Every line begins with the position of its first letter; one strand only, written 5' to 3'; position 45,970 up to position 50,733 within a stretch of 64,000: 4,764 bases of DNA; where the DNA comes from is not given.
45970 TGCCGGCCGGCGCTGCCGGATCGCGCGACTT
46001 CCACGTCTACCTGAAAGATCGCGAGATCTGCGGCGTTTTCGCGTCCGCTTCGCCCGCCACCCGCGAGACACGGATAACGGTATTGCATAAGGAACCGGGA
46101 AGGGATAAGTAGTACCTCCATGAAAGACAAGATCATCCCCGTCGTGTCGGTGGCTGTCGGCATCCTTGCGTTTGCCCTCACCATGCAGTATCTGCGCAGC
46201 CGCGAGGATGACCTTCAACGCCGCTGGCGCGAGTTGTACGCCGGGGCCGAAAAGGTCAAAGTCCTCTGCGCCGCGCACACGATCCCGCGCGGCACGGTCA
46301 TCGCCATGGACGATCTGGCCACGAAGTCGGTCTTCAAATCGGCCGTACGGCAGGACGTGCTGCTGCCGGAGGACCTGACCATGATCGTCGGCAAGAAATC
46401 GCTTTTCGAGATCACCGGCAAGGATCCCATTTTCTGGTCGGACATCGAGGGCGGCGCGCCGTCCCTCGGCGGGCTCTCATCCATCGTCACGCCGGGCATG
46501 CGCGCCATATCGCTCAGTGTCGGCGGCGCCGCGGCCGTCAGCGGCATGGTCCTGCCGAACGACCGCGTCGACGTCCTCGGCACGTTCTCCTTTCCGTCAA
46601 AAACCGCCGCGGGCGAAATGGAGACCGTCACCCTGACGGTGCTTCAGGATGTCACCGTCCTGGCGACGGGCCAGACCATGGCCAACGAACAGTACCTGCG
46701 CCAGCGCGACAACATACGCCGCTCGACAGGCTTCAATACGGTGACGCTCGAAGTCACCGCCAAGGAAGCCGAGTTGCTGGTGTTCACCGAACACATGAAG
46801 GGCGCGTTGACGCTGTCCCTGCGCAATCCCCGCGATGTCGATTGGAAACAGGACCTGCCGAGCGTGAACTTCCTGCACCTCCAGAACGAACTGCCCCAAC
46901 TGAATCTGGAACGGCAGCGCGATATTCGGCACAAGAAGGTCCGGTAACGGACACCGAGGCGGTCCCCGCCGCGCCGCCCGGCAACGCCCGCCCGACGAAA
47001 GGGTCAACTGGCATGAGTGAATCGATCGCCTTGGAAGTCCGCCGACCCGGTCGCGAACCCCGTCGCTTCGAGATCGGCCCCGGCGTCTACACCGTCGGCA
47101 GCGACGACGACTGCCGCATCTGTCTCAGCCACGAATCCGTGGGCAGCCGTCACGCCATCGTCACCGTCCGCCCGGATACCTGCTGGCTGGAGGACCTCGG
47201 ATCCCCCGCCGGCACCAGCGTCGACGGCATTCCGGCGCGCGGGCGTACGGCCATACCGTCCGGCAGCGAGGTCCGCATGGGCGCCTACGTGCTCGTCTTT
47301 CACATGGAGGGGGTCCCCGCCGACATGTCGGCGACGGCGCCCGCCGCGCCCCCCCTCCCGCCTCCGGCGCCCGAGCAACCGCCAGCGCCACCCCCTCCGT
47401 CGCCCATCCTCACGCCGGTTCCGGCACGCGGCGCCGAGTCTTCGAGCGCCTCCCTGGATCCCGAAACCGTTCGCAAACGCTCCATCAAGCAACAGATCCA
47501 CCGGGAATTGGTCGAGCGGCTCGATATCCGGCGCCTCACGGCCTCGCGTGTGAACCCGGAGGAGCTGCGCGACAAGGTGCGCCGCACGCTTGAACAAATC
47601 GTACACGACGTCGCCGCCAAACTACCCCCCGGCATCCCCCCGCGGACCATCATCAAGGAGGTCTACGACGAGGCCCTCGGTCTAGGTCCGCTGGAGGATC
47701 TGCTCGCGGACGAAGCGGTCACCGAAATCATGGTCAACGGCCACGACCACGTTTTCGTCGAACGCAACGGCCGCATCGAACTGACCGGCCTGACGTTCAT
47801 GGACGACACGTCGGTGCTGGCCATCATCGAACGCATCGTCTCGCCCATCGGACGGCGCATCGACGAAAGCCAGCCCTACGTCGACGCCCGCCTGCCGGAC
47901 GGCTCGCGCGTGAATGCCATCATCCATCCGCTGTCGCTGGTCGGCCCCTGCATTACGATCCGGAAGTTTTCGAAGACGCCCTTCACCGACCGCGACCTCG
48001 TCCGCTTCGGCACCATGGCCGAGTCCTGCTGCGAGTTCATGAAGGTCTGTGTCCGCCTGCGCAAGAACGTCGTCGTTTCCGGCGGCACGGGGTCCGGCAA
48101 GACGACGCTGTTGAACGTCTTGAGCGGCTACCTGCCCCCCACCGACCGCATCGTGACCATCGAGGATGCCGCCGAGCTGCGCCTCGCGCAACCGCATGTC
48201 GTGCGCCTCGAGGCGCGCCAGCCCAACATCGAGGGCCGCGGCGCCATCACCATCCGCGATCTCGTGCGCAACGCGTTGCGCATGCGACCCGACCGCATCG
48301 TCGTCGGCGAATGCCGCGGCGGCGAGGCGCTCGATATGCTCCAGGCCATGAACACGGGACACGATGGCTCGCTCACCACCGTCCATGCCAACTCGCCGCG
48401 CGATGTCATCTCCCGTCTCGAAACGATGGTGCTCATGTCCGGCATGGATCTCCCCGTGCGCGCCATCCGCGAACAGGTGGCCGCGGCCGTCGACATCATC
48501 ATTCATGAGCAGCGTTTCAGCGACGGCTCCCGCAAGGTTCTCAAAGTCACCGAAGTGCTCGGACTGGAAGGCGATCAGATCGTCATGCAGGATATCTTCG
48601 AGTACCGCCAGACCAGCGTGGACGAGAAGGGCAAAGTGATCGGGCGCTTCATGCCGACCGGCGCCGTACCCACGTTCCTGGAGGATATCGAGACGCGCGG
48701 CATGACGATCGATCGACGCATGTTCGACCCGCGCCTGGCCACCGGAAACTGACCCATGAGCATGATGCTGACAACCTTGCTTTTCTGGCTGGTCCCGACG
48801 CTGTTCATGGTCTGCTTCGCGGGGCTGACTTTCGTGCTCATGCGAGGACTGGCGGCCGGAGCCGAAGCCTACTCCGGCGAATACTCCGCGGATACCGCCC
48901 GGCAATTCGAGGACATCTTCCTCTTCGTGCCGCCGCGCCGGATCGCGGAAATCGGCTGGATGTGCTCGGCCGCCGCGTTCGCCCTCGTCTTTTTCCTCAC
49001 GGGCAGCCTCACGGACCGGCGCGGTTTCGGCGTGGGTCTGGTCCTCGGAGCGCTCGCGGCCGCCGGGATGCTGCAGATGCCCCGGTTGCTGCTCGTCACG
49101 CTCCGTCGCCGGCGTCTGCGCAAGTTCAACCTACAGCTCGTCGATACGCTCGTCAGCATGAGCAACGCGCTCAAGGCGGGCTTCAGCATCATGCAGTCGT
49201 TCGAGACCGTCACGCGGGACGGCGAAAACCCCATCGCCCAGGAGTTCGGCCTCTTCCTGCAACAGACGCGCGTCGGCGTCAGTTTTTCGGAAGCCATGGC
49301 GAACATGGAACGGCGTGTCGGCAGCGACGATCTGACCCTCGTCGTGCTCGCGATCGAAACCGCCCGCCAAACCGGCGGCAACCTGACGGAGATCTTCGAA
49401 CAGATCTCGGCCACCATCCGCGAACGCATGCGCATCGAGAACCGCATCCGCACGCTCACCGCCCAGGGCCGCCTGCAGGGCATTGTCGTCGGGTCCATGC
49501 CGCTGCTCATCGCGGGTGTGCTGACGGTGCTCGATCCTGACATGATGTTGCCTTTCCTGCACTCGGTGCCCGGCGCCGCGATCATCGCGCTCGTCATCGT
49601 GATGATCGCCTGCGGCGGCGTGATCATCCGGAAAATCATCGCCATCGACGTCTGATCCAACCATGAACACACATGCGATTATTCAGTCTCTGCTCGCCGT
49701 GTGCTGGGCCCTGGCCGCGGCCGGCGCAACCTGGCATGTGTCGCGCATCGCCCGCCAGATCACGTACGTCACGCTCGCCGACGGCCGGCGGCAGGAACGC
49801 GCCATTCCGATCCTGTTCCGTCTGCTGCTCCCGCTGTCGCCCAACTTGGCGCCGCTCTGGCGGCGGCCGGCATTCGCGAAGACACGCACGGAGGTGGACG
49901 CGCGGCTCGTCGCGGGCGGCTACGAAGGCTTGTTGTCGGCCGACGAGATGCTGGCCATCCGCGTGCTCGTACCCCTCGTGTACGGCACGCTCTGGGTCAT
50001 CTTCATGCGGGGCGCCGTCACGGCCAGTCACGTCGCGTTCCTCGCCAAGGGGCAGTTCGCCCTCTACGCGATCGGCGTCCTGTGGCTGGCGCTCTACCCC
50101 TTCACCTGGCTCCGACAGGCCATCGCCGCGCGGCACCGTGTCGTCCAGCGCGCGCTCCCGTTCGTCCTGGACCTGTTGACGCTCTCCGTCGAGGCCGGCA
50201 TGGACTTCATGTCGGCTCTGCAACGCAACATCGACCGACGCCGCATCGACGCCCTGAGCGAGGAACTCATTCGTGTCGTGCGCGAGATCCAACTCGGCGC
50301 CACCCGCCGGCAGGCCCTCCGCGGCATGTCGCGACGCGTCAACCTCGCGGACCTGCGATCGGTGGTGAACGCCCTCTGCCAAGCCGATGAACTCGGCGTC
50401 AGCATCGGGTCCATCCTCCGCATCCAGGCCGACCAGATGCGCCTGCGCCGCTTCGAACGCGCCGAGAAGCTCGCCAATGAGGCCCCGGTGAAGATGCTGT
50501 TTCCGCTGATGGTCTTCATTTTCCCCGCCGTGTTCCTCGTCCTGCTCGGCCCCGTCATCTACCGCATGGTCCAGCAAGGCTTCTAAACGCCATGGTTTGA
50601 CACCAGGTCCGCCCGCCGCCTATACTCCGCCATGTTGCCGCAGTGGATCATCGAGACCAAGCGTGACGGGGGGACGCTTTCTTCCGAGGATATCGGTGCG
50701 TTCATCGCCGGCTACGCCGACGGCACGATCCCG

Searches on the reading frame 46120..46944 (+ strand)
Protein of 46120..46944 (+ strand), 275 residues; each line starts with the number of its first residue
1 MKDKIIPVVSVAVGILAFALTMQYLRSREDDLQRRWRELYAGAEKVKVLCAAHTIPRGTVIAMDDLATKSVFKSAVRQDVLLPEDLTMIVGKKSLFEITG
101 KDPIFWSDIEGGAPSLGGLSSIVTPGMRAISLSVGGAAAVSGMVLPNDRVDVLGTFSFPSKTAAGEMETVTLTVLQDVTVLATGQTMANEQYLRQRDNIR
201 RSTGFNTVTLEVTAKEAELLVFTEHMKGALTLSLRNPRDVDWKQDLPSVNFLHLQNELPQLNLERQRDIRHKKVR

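Call 19: search_protein_families(library=pfam, proteins=[window:46120-46944:+], max_evalue=0.001)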
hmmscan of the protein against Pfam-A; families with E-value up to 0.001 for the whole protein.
window:46120-46944:+ (275 aa): 2 families
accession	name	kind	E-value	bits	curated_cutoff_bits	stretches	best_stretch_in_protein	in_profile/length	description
PF16976.10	RcpC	-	5.9e-25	87.8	28.8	1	118-235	2-114/114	Flp pilus assembly protein RcpC/CpaB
PF13144.11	ChapFlgA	-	0.00024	21.6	23.8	1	47-110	2-61/122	Chaperone for flagella basal body P-ring formation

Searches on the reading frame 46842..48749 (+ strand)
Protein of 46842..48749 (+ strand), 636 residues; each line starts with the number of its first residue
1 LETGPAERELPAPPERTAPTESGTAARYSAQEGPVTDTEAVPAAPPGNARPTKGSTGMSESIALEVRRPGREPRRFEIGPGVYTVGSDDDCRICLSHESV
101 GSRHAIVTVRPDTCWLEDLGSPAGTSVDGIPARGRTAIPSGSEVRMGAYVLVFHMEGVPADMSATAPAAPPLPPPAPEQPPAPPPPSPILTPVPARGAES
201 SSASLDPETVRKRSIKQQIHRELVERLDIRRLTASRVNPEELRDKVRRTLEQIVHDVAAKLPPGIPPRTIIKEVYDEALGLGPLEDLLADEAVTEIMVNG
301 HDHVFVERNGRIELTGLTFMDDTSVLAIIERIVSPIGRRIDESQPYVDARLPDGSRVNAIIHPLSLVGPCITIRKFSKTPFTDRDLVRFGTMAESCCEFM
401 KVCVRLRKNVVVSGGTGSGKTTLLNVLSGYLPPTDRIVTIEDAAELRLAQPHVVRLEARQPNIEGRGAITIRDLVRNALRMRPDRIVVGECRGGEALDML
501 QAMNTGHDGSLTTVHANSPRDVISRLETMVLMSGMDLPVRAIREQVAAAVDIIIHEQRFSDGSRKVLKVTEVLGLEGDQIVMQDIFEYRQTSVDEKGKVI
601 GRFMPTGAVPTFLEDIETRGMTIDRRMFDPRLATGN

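Call 19: search_protein_families(library=pfam, proteins=[window:46842-48749:+], max_evalue=0.001)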
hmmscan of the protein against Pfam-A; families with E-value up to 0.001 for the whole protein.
window:46842-48749:+ (636 aa): 4 families
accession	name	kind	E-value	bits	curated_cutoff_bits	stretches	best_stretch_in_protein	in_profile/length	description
PF00437.27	T2SSE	-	8.7e-65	219.2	24.9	1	279-555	3-274/370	Type II/IV secretion system protein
PF00498.31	FHA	-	6.6e-12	46.1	20.7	1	83-147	1-67/67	FHA domain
PF16697.10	Yop-YscD_cpl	-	1.3e-08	35.4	33.2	1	75-154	11-91/94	Inner membrane component of T3SS, cytoplasmic domain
PF00005.33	ABC_tran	-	7.4e-05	23.8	25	1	402-442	6-46/137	ABC transporter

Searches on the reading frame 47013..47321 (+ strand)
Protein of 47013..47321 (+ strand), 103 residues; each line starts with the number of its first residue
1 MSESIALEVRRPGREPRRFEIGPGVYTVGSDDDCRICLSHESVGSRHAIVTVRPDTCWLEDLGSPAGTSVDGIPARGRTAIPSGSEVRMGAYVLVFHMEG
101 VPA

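Call 87: search_solved_structures(query=window:47013-47321:+, max_evalue=0.01, show_alignments=5)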
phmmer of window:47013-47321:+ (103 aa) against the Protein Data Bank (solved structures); distinct sequences matched with E-value up to 0.01: 13.
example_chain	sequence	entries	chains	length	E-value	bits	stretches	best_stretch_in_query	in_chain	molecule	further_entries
8p5r_G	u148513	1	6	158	0.00017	25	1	5-96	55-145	Glycogen accumulation regulator GarA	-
3gqs_A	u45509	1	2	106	0.00022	24.6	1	19-93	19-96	Adenylate cyclase-like protein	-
2kkl_A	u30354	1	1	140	0.00029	24.3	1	7-96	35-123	Uncharacterized protein Mb1858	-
2kfu_A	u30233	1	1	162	0.00035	24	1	6-96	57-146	Rv1827 pThr 22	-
6i2p_D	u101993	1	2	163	0.00035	24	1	6-96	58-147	Glycogen accumulation regulator GarA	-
2kb3_A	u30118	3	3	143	0.00037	23.9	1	6-96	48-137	Oxoglutarate dehydrogenase inhibitor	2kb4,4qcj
8p5x_G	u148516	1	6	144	0.00038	23.8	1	6-96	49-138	Oxoglutarate dehydrogenase inhibitor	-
7rj3_A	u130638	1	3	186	0.0005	23.5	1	6-96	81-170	Glycogen accumulation regulator GarA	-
6i2q_B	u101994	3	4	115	0.00068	23.1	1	4-96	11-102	Glycogen accumulation regulator GarA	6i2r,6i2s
3po8_A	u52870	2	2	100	0.0046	20.4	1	15-98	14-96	Putative uncharacterized protein TB39.8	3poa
4jon_A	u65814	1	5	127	0.0053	20.2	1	28-81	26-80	Centrosomal protein of 170 kDa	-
2n84_A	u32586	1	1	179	0.0064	19.9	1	26-98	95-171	Uncharacterized protein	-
2lc1_A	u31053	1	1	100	0.0065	19.9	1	15-97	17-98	Putative uncharacterized protein TB39.8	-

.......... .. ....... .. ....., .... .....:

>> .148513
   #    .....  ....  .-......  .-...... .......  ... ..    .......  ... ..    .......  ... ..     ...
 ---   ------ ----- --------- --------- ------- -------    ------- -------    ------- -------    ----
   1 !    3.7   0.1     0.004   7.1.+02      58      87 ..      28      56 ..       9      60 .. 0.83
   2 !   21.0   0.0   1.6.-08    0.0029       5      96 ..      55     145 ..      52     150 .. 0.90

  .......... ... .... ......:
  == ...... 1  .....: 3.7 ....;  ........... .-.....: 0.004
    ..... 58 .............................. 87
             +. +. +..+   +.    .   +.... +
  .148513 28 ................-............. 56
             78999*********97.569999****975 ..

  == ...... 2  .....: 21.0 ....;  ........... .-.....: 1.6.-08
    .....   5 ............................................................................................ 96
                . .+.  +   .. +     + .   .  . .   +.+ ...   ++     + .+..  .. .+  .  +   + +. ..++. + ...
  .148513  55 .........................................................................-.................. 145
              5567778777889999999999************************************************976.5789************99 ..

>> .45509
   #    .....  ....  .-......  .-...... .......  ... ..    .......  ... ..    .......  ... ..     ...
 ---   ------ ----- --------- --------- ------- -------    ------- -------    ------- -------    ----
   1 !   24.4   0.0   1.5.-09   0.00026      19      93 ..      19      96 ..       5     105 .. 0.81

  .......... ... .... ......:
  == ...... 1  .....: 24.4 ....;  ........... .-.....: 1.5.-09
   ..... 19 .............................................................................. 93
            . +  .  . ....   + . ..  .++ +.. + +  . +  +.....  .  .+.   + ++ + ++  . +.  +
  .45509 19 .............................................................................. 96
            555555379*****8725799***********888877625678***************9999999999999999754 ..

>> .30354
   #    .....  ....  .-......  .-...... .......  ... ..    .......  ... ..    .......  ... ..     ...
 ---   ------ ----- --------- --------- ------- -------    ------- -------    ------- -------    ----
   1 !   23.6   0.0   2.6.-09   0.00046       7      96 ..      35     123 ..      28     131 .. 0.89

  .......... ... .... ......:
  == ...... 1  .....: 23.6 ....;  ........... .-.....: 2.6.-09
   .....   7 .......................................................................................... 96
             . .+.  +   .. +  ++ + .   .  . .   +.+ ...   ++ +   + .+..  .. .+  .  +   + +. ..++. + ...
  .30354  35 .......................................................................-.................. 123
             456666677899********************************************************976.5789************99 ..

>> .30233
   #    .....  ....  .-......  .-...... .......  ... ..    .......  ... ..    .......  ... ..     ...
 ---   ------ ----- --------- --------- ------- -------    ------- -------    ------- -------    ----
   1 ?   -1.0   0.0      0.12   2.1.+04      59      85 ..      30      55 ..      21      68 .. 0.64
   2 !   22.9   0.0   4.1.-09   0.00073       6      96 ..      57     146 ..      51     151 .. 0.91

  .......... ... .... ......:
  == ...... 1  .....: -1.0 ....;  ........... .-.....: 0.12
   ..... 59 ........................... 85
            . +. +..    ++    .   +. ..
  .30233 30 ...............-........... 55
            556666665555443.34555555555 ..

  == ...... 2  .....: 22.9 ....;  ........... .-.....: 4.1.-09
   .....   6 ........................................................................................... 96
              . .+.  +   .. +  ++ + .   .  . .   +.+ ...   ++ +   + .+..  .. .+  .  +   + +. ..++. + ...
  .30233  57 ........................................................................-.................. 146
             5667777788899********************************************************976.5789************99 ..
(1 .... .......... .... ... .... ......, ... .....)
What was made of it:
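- On T6SS-type threonine phosphorylation pathway: Alignment to GarA shows GR->GS and N->A in the window, with Gly at GarA's Ser position and a Ser one residue later (call 87).
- Closest known: Type VI secretion threonine-phosphorylation pathway. Different: The FHA-like domain here is fused to the ATPase and lacks the canonical pThr-binding residues (call 87).
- Closest known: Tad/Flp pili with FHA-fused CpaF. Different: The FHA pocket is degenerate (call 87).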

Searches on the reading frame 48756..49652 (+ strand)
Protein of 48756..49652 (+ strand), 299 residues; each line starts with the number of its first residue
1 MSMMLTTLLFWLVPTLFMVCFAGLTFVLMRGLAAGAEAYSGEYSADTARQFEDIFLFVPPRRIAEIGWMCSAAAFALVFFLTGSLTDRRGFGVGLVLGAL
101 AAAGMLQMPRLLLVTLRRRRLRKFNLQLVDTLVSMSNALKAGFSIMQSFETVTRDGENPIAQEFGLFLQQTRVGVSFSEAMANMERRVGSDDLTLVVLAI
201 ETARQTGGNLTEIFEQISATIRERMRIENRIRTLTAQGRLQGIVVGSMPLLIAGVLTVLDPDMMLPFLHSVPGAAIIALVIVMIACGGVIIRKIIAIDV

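Call 19: search_protein_families(library=pfam, proteins=[window:48756-49652:+], max_evalue=0.001)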
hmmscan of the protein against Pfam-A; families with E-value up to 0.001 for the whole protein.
window:48756-49652:+ (299 aa): 1 family
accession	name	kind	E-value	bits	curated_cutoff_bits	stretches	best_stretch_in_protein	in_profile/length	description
PF00482.28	T2SSF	-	4.4e-16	59.4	25.2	1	134-256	4-123/125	Type II secretion system (T2SS), protein F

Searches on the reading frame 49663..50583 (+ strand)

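Call 19: search_protein_families(library=pfam, proteins=[window:49663-50583:+], max_evalue=0.001)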
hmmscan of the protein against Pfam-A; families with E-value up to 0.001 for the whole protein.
window:49663-50583:+ (307 aa): 1 family
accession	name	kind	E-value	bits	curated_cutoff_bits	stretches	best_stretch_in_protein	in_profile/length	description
PF00482.28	T2SSF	-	2.2e-13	50.7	25.2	1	169-295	2-124/125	Type II secretion system (T2SS), protein F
